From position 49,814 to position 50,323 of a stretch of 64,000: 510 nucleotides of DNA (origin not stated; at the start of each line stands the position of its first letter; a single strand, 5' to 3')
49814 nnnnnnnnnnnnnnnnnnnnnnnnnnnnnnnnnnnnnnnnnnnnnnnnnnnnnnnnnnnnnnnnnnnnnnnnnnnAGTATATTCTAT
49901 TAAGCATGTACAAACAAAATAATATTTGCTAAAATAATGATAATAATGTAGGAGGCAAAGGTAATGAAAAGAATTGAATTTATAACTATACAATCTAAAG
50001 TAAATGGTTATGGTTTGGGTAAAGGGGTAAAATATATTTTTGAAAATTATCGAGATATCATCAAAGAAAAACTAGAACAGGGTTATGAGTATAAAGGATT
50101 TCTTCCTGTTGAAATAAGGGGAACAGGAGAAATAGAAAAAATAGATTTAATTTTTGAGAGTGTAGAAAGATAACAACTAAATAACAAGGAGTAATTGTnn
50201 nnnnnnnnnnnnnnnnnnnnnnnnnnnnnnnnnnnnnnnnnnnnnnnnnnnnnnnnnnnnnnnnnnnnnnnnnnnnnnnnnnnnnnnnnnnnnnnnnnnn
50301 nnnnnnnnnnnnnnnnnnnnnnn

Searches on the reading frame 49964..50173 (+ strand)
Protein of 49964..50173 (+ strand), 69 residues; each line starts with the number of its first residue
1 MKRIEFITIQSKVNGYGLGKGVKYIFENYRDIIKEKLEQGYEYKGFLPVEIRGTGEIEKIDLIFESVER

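Call 3: search_protein_families(library=pfam, proteins=[window:49964-50173:+], max_evalue=0.01)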
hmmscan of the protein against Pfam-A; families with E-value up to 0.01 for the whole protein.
window:49964-50173:+ (69 aa): 1 family
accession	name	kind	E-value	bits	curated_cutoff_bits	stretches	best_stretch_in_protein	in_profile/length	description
PF13783.11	DUF4177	-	9.2e-08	32.6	25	1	6-65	5-63/65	Domain of unknown function (DUF4177)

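Call 4: search_protein_families(library=ncbifam, proteins=[window:49964-50173:+], max_evalue=0.01)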
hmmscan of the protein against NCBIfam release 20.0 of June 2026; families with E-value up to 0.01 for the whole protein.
window:49964-50173:+ (69 aa): 0 families

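Call 32: search_protein_families(library=padloc, proteins=[window:49964-50173:+], max_evalue=0.01)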
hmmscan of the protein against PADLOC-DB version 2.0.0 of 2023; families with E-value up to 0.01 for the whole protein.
window:49964-50173:+ (69 aa): 0 families

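Call 63: search_protein_families(library=phrogs, proteins=[window:49964-50173:+], max_evalue=0.001)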
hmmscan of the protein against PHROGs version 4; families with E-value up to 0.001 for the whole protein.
window:49964-50173:+ (69 aa): 0 families
